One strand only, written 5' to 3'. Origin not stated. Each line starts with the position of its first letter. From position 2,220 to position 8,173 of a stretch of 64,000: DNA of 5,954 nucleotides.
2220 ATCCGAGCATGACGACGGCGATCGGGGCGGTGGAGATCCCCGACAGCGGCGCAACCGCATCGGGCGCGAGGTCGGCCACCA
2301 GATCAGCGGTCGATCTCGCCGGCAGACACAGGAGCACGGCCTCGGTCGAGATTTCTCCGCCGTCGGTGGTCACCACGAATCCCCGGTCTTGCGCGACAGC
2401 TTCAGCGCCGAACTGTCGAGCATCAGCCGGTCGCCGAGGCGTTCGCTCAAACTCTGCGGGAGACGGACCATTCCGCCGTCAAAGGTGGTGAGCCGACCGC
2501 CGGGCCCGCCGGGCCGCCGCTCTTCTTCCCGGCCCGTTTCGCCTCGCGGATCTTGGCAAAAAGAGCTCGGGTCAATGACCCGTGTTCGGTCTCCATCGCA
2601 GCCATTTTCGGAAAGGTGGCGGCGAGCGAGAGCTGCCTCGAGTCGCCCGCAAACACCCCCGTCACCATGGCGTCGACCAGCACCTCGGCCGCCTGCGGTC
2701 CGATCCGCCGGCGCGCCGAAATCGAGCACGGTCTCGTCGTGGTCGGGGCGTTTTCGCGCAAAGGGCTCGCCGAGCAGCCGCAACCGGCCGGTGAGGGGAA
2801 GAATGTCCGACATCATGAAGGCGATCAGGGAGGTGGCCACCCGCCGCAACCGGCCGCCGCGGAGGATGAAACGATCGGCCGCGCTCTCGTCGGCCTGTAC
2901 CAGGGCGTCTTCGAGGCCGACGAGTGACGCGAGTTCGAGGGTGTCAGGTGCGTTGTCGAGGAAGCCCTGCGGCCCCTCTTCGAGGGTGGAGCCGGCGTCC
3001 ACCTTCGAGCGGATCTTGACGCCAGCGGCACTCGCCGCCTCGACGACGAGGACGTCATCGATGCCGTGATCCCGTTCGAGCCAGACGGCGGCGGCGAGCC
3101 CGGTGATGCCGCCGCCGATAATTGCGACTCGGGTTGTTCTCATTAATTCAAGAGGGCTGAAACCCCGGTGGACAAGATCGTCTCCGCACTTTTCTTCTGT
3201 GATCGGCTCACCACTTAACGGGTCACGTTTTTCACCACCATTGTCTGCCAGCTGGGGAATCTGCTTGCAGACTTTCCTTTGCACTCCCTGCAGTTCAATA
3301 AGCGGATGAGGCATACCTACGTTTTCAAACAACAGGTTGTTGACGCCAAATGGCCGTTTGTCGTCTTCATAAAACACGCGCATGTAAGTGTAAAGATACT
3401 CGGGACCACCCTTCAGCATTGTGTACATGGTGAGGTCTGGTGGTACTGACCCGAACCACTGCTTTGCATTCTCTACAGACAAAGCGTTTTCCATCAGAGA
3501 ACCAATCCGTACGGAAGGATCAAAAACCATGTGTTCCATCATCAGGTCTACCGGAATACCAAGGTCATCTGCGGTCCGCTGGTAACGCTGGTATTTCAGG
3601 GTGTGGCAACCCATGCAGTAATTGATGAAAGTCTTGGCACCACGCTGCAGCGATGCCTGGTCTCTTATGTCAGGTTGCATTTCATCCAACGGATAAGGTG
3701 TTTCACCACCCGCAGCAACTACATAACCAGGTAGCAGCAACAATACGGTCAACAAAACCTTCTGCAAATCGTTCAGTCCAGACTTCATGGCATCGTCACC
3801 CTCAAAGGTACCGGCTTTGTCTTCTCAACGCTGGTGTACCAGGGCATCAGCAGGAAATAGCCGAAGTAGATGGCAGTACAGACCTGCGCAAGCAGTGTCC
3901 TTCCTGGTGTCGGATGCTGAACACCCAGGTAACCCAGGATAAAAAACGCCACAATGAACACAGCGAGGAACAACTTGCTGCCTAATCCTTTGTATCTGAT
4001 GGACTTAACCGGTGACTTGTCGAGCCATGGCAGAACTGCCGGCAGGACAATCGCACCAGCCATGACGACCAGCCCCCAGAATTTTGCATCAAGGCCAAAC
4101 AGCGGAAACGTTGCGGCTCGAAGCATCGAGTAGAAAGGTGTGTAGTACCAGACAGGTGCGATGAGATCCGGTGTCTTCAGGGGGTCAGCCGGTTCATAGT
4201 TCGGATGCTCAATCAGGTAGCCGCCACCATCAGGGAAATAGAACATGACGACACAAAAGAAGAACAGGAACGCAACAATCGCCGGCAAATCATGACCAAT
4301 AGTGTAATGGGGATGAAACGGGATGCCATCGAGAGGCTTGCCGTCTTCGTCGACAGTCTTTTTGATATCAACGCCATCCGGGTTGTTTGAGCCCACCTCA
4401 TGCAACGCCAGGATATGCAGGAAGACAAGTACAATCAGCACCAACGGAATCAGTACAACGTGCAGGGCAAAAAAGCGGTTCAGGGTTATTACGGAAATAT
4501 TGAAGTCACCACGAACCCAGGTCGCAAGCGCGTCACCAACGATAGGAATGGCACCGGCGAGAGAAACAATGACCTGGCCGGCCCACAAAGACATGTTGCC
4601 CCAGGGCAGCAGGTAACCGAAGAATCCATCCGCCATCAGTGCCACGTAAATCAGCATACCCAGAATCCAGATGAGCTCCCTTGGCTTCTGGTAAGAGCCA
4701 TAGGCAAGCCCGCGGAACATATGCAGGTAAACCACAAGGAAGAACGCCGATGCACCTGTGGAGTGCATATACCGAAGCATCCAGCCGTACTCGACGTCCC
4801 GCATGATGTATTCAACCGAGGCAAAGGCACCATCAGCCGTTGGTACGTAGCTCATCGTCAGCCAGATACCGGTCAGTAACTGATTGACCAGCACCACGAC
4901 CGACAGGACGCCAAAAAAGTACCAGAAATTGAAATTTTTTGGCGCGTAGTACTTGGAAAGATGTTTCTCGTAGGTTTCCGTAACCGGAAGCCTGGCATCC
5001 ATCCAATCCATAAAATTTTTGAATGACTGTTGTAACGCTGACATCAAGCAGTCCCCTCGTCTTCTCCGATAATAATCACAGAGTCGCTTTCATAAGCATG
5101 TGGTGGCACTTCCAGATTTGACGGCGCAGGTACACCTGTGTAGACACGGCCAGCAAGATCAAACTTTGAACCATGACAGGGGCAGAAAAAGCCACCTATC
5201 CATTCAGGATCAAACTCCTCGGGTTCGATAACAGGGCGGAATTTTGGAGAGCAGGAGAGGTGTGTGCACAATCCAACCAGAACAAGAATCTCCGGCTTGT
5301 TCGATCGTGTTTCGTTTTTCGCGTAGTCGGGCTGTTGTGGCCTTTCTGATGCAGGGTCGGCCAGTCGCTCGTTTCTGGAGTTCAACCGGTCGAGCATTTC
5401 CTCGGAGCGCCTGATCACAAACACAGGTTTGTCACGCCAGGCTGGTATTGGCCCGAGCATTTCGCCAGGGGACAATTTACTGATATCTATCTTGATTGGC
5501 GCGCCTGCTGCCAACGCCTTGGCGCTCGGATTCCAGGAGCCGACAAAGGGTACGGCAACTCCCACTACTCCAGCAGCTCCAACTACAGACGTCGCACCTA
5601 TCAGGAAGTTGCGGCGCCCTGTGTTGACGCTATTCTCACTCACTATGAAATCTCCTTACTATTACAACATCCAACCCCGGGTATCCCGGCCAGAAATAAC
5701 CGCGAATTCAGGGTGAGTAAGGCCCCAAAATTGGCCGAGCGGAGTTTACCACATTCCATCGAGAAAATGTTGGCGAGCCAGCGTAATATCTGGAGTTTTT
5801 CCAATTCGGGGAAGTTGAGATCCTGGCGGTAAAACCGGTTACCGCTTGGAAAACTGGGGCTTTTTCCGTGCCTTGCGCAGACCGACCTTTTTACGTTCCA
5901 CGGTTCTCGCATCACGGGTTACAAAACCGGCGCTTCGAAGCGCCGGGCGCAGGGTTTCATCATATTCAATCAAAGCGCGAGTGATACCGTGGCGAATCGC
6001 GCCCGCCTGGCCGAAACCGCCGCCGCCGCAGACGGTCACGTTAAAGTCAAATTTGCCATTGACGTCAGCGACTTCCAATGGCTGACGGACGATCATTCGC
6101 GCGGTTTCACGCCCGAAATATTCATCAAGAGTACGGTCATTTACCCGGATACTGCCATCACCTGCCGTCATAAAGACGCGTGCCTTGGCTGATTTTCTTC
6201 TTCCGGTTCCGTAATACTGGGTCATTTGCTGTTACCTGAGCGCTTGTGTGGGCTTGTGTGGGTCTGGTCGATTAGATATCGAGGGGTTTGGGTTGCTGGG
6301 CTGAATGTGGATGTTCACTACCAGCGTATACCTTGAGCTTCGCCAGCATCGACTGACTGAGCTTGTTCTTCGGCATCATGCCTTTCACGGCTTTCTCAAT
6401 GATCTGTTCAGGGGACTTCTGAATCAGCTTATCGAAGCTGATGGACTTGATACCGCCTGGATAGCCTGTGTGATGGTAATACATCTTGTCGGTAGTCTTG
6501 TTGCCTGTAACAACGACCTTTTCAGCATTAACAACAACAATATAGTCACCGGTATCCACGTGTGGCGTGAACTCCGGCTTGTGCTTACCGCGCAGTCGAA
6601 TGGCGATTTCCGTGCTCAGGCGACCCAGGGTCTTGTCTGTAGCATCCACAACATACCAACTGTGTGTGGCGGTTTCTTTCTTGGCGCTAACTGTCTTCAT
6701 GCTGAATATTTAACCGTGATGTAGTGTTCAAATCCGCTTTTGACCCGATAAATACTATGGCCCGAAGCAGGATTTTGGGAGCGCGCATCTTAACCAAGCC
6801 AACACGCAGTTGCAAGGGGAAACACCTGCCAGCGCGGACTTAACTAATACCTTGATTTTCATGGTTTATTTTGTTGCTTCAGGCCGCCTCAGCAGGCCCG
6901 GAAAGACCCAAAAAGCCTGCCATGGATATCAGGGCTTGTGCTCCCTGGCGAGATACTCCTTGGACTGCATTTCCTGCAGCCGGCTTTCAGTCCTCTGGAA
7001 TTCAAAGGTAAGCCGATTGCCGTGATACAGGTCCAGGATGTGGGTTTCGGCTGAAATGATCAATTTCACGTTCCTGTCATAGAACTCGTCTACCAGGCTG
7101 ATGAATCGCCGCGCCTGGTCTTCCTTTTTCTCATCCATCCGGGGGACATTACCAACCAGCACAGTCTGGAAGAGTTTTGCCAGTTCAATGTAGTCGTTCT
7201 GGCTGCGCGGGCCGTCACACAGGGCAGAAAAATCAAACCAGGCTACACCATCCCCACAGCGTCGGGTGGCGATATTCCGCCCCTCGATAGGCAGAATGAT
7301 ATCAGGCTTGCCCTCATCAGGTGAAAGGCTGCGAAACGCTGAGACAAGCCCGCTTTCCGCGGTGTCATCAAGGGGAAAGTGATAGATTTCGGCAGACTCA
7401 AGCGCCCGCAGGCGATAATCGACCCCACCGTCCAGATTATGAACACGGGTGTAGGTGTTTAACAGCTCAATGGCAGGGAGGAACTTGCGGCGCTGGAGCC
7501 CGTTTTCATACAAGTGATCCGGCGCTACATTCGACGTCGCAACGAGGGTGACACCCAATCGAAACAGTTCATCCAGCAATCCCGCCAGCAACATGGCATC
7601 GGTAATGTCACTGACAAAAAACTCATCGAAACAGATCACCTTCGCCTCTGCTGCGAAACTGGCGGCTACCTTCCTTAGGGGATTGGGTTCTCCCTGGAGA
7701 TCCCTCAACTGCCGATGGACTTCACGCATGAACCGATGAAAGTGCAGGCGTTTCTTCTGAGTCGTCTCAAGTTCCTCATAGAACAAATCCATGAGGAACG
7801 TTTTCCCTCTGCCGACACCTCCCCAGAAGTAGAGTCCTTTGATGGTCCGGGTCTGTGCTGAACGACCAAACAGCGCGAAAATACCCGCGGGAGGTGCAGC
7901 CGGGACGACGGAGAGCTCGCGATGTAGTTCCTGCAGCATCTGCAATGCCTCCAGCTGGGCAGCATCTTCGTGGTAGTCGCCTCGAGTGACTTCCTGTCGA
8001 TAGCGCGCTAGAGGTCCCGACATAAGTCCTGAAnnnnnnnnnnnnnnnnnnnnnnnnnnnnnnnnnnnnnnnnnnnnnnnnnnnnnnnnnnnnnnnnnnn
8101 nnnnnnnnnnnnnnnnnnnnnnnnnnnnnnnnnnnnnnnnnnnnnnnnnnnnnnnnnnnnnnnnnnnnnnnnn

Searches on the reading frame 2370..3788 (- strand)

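Call 83: search_protein_families(library=pfam, proteins=[window:2370-3788:-], max_evalue=0.001)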
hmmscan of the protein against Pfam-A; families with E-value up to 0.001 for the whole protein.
window:2370-3788:- (472 aa): 4 families
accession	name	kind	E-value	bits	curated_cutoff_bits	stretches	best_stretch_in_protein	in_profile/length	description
PF01593.30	Amino_oxidase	-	3.5e-15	56.7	19.8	1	228-466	1-230/443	Flavin containing amine oxidoreductase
PF13450.12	NAD_binding_8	-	8.1e-09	36.1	21.9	1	223-282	1-60/68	NAD(P)-binding Rossmann-like domain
PF02167.20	Cytochrom_C1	-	6.9e-07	29.6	22.8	1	43-157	11-140/219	Cytochrome C1 family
PF01266.30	DAO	-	1.2e-06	28.8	27.9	1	220-255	1-35/353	FAD dependent oxidoreductase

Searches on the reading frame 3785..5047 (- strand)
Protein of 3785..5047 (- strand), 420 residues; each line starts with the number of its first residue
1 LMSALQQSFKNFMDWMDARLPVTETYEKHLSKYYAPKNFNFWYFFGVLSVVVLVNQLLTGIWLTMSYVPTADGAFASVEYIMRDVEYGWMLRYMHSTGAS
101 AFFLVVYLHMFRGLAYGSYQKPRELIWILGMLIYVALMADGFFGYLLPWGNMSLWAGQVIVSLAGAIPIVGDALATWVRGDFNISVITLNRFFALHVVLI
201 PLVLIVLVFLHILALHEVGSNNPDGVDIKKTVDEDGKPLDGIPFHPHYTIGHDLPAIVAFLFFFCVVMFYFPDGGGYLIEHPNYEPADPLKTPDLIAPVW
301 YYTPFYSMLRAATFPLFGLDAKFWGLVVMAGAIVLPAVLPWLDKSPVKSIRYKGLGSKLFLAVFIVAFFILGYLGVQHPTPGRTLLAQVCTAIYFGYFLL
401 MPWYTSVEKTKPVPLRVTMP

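Call 83: search_protein_families(library=pfam, proteins=[window:3785-5047:-], max_evalue=0.001)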
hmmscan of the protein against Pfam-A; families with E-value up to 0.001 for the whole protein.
window:3785-5047:- (420 aa): 3 families
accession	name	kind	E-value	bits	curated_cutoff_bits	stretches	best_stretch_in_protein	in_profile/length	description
PF00033.24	Cytochrome_B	-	6.4e-62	209.2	27.2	1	32-219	3-189/189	Cytochrome b/b6/petB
PF13631.11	Cytochrom_B_N_2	-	1.5e-37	129.6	27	1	101-272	2-163/169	Cytochrome b(N-terminal)/b6/petB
PF00032.22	Cytochrom_B_C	-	3.2e-34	117.7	20.7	1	286-395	1-102/102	Cytochrome b(C-terminal)/b6/petD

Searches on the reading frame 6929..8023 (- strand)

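Call 83: search_protein_families(library=pfam, proteins=[window:6929-8023:-], max_evalue=0.001)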
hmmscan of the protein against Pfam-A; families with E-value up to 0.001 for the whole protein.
window:6929-8023:- (364 aa): 1 family
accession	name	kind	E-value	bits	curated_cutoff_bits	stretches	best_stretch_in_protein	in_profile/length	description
PF03969.22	AFG1_ATPase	-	4.7e-139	463.8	27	1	4-361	3-361/361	AFG1-like ATPase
